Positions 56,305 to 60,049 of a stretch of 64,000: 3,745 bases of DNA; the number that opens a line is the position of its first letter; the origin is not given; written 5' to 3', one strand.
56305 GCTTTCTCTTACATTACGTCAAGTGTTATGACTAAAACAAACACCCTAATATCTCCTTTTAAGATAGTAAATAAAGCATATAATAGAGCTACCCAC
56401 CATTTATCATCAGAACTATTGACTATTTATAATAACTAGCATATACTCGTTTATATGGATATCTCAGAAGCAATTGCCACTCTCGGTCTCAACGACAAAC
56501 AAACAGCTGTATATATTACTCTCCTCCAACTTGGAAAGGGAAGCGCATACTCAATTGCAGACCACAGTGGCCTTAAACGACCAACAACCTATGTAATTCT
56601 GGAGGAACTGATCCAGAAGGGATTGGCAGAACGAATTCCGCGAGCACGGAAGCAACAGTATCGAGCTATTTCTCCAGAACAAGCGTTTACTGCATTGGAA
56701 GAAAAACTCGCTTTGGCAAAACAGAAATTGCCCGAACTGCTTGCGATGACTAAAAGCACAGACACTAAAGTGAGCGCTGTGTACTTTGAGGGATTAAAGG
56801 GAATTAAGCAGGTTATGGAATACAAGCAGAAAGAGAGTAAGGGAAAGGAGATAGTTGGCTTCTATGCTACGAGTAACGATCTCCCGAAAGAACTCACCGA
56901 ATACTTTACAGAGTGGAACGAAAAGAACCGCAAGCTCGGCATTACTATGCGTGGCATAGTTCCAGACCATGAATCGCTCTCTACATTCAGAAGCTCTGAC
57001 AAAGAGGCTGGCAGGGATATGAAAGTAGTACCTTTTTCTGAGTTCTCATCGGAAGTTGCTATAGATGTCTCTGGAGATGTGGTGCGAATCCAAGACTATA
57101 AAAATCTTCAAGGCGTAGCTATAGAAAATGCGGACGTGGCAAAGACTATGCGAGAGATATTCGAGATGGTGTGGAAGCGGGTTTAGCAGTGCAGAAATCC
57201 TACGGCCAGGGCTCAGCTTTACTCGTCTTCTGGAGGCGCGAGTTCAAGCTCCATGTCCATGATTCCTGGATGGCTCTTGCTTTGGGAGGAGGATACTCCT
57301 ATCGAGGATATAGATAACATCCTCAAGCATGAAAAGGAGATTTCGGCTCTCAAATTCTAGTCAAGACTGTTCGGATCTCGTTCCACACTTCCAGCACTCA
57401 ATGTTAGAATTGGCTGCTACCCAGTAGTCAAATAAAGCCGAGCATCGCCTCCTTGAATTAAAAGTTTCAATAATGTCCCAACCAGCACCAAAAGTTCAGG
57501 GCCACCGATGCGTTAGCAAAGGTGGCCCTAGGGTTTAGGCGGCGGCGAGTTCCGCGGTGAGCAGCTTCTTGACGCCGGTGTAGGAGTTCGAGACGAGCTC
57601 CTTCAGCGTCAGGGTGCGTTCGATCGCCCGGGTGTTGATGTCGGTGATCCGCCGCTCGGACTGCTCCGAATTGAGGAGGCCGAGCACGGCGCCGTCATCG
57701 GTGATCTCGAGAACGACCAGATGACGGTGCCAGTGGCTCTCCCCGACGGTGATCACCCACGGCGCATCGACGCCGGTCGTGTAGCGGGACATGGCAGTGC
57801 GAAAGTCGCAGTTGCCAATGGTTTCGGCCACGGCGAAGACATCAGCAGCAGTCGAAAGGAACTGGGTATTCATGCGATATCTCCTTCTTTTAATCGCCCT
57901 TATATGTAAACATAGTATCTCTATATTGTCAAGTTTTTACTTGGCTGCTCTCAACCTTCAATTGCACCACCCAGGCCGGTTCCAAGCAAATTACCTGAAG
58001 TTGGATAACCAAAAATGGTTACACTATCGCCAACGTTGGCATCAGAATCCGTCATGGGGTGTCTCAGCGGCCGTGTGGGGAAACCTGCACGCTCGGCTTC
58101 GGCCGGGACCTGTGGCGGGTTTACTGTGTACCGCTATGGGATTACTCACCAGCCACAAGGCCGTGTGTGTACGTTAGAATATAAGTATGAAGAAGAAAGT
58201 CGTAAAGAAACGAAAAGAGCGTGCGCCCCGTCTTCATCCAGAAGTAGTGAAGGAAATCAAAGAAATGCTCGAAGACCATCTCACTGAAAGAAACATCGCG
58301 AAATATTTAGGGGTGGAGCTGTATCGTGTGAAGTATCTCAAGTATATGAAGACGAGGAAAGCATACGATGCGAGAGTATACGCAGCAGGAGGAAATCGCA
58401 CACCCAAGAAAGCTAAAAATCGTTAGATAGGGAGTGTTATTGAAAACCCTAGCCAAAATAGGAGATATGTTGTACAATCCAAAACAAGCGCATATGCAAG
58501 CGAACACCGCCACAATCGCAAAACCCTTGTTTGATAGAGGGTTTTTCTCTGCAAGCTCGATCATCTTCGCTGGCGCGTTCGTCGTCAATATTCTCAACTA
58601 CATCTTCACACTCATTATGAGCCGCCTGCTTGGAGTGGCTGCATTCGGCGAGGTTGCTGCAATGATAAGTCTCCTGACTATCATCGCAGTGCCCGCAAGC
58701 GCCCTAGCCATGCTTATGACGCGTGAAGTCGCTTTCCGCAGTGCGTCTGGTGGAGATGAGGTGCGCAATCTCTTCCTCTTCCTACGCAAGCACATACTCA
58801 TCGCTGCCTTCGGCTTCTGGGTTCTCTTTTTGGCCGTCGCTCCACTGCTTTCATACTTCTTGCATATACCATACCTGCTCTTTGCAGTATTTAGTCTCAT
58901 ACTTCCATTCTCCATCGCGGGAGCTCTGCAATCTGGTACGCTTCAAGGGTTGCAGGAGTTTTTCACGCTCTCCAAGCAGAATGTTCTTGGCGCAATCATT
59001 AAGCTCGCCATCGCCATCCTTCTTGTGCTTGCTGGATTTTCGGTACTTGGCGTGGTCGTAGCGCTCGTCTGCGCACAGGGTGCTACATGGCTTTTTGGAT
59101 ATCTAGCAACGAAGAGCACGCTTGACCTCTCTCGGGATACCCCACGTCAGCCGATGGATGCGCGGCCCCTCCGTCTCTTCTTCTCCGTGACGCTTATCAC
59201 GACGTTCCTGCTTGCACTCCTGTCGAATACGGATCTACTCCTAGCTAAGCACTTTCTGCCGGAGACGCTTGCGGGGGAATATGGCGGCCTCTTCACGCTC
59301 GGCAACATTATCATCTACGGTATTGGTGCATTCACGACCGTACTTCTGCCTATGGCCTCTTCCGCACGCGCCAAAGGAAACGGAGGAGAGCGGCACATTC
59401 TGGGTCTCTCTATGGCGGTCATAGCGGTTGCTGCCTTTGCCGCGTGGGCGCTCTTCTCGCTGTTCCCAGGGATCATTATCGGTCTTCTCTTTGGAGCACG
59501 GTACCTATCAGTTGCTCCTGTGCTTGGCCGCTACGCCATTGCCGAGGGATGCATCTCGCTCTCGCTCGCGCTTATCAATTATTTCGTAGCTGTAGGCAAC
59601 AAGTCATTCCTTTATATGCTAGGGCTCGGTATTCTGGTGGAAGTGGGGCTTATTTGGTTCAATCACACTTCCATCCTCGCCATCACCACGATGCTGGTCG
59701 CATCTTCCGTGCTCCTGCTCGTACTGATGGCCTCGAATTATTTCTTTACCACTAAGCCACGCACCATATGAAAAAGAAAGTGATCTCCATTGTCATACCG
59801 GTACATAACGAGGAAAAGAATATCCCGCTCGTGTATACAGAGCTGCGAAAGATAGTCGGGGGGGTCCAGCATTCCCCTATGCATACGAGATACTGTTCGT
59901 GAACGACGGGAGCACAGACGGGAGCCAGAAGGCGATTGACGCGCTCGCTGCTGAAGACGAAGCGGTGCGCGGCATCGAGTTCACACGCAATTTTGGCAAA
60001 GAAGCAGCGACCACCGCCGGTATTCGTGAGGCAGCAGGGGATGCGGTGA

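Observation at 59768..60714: DPM1-like GT2 in the glycan locus is split by a -1 frameshift inside a G7 homopolymer: a possible phase-variable glycosyltransferase or a homopolymer sequencing error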

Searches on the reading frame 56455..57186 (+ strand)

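Call 5: search_protein_families(library=pfam, proteins=[window:56455-57186:+])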
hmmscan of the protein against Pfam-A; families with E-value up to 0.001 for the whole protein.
window:56455-57186:+ (243 aa): 2 families
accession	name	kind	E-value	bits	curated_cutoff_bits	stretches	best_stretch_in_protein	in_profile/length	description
PF01978.25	TrmB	-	4.4e-15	55.7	25.6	1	9-75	3-68/68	Sugar-specific transcriptional regulator TrmB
PF13730.12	HTH_36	-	3.4e-05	24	25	1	11-57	2-54/55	Helix-turn-helix domain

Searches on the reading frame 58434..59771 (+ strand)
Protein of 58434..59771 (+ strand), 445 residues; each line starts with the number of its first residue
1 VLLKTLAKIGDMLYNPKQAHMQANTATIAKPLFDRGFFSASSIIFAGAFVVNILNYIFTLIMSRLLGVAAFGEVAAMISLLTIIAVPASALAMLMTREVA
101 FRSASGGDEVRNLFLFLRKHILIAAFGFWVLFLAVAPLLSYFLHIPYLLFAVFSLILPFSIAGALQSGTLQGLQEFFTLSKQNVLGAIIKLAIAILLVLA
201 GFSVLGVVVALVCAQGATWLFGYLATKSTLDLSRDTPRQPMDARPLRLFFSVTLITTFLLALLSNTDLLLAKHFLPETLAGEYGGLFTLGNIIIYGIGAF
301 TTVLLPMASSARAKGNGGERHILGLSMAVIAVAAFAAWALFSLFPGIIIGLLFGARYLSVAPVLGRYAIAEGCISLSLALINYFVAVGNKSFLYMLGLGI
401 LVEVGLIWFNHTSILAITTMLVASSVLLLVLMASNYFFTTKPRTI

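Call 5: search_protein_families(library=pfam, proteins=[window:58434-59771:+])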
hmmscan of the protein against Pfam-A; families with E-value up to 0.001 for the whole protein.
window:58434-59771:+ (445 aa): 2 families
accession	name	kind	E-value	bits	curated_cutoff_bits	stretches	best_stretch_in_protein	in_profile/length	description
PF13440.11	Polysacc_synt_3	-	3.8e-11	43.2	23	1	61-361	1-292/293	Polysaccharide biosynthesis protein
PF01943.22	Polysacc_synt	-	4.8e-06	26.6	28.2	1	42-310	6-272/274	Polysaccharide biosynthesis protein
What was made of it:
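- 58434..59771 (+): Wzx/MOP-type polysaccharide flippase gene. Its TGA stop overlaps the GT2 start (ATGA), which suggests translational coupling and one operon. Pfam PF13440 3.8e-11 and PF01943 (call 5).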

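Call 21: list_cluster_members(proteins=[P0002, window:58434-59771:+, window:60721-61821:+])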
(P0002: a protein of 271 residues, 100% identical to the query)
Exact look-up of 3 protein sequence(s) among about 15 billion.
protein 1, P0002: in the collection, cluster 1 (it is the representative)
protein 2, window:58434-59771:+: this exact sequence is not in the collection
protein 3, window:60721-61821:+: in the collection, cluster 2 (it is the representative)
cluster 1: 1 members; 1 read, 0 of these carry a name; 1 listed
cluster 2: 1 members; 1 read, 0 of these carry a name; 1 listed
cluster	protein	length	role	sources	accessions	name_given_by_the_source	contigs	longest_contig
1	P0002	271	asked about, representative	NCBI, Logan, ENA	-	-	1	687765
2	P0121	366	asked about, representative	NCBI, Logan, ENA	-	-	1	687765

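Call 60: find_homologous_proteins(query=window:58467-59771:+, max_evalue=1e-60)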
Query window:58467-59771:+ (434 aa): 49 proteins with E <= 1e-60 among 8000 candidates.
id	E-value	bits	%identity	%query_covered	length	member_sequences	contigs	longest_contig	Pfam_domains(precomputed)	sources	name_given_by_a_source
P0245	5.2e-246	834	96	98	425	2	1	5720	PF01943.23,PF13440.12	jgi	jgi:O-antigen/teichoic acid export membrane protein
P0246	6.6e-209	712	82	98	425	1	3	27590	PF13440.12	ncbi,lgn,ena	-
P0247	4.1e-201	687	76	99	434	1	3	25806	PF13440.12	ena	-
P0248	4.3e-189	647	74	97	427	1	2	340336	PF01943.23,PF13440.12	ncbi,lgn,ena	-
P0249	2.5e-177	608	71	97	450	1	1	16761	PF01943.23,PF13440.12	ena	-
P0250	4.7e-176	604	68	98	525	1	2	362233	PF01943.23,PF13440.12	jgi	jgi:O-antigen/teichoic acid export membrane protein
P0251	4.0e-173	594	68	98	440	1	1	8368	PF01943.23,PF13440.12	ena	-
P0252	1.7e-154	533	62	98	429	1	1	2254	PF13440.12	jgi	jgi:O-antigen/teichoic acid export membrane protein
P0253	1.7e-145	503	62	94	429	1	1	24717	PF13440.12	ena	-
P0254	1.7e-144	500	59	99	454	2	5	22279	PF01943.23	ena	-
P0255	8.0e-144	498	59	98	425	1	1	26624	PF01943.23,PF13440.12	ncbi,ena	ncbi:MAG: oligosaccharide flippase family protein [bacterium]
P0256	6.1e-142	492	61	94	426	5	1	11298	PF01943.23,PF13440.12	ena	-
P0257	1.5e-141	490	59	96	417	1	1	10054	PF13440.12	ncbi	-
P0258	9.1e-135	468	56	96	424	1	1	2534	PF01943.23,PF13440.12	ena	-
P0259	5.3e-133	462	58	95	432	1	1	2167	PF01943.23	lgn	-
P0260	5.5e-133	462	59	93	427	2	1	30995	PF01943.23,PF13440.12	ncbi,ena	-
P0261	4.2e-132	459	59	91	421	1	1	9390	PF01943.23,PF13440.12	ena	-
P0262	6.5e-131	455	57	95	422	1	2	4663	PF01943.23,PF13440.12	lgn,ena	-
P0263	8.3e-130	452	58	91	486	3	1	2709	PF01943.23,PF13440.12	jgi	-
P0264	5.9e-127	442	69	71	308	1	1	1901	PF13440.12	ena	-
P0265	2.7e-126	440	54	93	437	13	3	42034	PF01943.23,PF13440.12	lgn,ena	-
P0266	6.8e-126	439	54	96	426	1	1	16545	PF13440.12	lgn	-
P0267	1.1e-124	435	56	90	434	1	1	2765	PF01943.23,PF13440.12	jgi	jgi:O-antigen/teichoic acid export membrane protein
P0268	1.3e-124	435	54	97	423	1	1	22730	PF01943.23,PF13440.12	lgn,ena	-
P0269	6.4e-124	432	65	76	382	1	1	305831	PF01943.23,PF13440.12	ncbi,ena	-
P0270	1.3e-123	431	54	97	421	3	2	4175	PF01943.23,PF13440.12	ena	-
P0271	9.1e-123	429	56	94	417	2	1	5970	PF01943.23,PF13440.12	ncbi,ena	-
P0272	6.3e-122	426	54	97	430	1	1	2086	PF01943.23,PF13440.12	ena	-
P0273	3.2e-121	424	55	93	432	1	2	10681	PF01943.23,PF13440.12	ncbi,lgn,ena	-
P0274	2.6e-119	417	52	95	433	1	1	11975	PF01943.23,PF13440.12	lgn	-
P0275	3.0e-118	414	53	98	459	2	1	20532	PF01943.23,PF13440.12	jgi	-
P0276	4.9e-118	413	53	91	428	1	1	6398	PF13440.12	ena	-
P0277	7.0e-118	413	54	94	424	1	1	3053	PF01943.23,PF13440.12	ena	-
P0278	1.6e-117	411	53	95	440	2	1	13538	PF01943.23,PF13440.12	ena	-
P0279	2.7e-117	411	52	98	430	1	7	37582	PF01943.23,PF13440.12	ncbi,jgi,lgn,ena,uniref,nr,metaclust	ncbi:hypothetical protein A2704_03475 [Candidatus Kaiserbacteria bacterium RIFCSPHIGHO2_01_FULL_54_3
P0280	9.0e-117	409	52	95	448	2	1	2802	PF01943.23,PF13440.12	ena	-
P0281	2.6e-116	407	53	95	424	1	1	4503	PF01943.23,PF13440.12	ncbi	-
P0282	1.6e-115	405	55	88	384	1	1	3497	PF01943.23,PF13440.12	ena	-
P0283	2.8e-115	404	51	99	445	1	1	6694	PF01943.23,PF13440.12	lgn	-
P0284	7.6e-113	396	52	94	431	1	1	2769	PF01943.23,PF13440.12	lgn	-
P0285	3.2e-111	391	52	97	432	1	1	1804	PF01943.23,PF13440.12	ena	-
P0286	6.1e-108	380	68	63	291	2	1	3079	PF13440.12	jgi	jgi:O-antigen/teichoic acid export membrane protein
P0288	9.1e-97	343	56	71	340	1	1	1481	PF13440.12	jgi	jgi:O-antigen/teichoic acid export membrane protein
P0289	2.0e-93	332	44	95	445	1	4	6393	PF01943.23,PF13440.12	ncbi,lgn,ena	-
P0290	1.5e-89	319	57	64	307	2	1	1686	PF01943.23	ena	-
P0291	8.8e-82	294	44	94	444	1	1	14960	PF01943.23,PF13440.12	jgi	jgi:O-antigen/teichoic acid export membrane protein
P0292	4.3e-81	291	53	67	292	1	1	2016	PF13440.12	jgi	jgi:O-antigen/teichoic acid export membrane protein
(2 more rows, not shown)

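Call 61: find_encoding_contigs(protein=P0247, flank=4000, max_places=4)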
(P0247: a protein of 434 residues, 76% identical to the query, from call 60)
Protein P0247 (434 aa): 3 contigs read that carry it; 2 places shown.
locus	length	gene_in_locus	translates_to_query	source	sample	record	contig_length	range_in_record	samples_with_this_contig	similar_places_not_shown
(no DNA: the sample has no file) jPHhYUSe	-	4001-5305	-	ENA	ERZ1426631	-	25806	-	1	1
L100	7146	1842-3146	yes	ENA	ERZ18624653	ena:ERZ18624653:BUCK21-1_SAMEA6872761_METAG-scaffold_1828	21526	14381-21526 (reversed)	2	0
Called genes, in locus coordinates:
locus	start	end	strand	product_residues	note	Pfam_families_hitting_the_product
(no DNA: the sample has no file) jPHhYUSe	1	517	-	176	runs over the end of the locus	-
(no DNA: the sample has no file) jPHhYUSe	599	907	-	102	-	-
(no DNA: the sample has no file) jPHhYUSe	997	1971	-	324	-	PF01471:PG_binding_1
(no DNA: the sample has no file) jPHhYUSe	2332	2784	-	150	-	-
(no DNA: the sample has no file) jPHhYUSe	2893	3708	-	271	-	-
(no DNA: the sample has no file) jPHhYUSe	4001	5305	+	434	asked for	PF13440:Polysacc_synt_3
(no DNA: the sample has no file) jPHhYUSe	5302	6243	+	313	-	PF00535:Glycos_transf_2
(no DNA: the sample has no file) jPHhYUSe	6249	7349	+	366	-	PF20706:GT4-conflict, PF13439:Glyco_transf_4, PF13579:Glyco_trans_4_4, PF00534:Glycos_transf_1, PF13692:Glyco_trans_1_4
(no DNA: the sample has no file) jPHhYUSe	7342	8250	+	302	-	PF00535:Glycos_transf_2, PF13641:Glyco_tranf_2_3, PF13506:Glyco_transf_21 (weak)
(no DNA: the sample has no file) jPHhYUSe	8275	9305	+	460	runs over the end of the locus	-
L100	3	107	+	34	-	?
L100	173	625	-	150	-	-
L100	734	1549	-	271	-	-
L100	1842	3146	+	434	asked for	PF13440:Polysacc_synt_3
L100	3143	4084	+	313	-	PF00535:Glycos_transf_2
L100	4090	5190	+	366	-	PF20706:GT4-conflict, PF13439:Glyco_transf_4, PF13579:Glyco_trans_4_4, PF00534:Glycos_transf_1, PF13692:Glyco_trans_1_4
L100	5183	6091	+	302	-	PF00535:Glycos_transf_2, PF13641:Glyco_tranf_2_3, PF13506:Glyco_transf_21 (weak)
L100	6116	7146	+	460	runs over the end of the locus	-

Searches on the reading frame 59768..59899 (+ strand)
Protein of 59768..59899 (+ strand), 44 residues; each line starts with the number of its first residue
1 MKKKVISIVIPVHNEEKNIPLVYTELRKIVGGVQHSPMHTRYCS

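Call 24: list_cluster_members(proteins=[P0001, P0003, P0042, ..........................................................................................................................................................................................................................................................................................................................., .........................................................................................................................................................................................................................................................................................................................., window:59768-59899:+])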
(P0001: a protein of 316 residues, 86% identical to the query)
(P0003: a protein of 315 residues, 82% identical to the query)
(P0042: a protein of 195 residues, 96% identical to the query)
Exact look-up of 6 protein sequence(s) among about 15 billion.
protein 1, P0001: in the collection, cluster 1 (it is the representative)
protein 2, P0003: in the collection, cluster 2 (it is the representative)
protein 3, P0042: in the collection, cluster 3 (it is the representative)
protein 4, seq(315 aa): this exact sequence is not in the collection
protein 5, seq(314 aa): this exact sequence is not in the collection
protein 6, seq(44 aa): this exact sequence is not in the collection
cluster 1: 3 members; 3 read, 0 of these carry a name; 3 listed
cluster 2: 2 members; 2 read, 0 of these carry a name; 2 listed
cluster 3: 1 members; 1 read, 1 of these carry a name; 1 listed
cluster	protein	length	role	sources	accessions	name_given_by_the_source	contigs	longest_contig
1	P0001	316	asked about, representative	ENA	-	-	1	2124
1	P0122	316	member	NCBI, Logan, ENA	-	-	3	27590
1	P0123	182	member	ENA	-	-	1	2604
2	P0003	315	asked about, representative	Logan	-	-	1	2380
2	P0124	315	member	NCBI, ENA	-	-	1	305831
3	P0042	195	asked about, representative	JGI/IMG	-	glycosyltransferase involved in cell wall biosynthesis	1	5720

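Call 25: find_encoding_contigs(protein=P0122, flank=6000)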
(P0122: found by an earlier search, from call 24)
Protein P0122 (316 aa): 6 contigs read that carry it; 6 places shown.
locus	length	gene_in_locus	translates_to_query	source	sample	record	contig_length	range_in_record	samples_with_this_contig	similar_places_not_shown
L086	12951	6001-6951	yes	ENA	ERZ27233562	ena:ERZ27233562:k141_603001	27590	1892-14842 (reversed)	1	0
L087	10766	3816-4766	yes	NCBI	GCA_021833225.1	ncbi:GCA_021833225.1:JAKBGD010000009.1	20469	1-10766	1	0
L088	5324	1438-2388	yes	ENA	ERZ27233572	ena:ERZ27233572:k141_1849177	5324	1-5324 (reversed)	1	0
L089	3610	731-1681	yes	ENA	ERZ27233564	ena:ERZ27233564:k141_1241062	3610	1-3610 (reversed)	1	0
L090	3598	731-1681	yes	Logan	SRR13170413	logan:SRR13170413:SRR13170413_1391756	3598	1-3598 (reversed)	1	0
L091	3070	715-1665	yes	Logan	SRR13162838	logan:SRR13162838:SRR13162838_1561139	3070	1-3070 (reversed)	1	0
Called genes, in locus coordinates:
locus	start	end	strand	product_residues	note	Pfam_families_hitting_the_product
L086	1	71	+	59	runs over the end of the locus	-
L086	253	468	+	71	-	-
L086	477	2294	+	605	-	PF00239:Resolvase, PF07508:Recombinase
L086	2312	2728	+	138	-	-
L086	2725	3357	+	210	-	PF01936:NYN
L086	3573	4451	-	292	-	-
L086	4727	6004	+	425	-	PF13440:Polysacc_synt_3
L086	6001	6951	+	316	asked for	PF00535:Glycos_transf_2, PF10111:Glyco_tranf_2_2 (weak)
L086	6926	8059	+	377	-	PF13439:Glyco_transf_4, PF13579:Glyco_trans_4_4, PF20706:GT4-conflict (weak), PF00534:Glycos_transf_1, PF13692:Glyco_trans_1_4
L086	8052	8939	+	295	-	PF00535:Glycos_transf_2, PF10111:Glyco_tranf_2_2 (faint), PF13641:Glyco_tranf_2_3 (weak)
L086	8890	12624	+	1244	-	PF02018:CBM_4_9 (faint)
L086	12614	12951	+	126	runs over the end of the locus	-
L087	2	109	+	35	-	?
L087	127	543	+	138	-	-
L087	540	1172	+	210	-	PF01936:NYN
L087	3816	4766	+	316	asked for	PF00535:Glycos_transf_2, PF10111:Glyco_tranf_2_2 (weak)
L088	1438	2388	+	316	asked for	PF00535:Glycos_transf_2, PF10111:Glyco_tranf_2_2 (weak)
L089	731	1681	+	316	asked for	PF00535:Glycos_transf_2, PF10111:Glyco_tranf_2_2 (weak)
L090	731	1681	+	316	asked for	PF00535:Glycos_transf_2, PF10111:Glyco_tranf_2_2 (weak)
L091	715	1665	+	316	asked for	PF00535:Glycos_transf_2, PF10111:Glyco_tranf_2_2 (weak)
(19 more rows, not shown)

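Call 26: find_encoding_contigs(protein=P0123, flank=3000)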
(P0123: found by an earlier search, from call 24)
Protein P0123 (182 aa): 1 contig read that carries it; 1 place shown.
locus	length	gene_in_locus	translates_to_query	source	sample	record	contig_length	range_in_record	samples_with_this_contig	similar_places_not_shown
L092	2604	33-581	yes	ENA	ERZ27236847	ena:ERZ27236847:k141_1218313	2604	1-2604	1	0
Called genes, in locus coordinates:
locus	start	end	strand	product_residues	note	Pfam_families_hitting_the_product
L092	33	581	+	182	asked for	-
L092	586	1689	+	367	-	PF13439:Glyco_transf_4, PF13579:Glyco_trans_4_4, PF20706:GT4-conflict (weak), PF00534:Glycos_transf_1, PF13692:Glyco_trans_1_4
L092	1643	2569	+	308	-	PF00535:Glycos_transf_2, PF10111:Glyco_tranf_2_2 (faint), PF13641:Glyco_tranf_2_3 (weak)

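Call 27: find_encoding_contigs(protein=P0124, flank=6000)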
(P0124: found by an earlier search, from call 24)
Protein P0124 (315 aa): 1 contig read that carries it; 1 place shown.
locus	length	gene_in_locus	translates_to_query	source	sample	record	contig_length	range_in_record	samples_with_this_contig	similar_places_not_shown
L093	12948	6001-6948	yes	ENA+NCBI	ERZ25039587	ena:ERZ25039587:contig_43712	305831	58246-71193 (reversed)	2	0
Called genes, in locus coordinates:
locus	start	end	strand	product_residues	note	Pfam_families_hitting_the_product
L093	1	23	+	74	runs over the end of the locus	-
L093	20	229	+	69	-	-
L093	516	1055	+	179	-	-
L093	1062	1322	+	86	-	-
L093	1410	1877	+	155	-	-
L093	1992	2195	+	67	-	-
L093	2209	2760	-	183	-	PF10107:Endonuc_Holl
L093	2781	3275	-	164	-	-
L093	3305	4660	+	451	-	PF05970:PIF1, PF13245:AAA_19, PF13604:AAA_30, PF13401:AAA_22, PF21530:Pif1_2B_dom (weak)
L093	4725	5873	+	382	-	PF01943:Polysacc_synt (weak), PF13440:Polysacc_synt_3 (weak)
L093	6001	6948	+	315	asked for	PF00535:Glycos_transf_2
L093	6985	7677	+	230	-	PF00535:Glycos_transf_2, PF10111:Glyco_tranf_2_2, PF13641:Glyco_tranf_2_3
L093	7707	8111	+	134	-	PF06161:DUF975 (weak)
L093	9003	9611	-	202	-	PF00293:NUDIX (weak)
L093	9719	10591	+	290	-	PF03462:PCRF, PF00472:RF-1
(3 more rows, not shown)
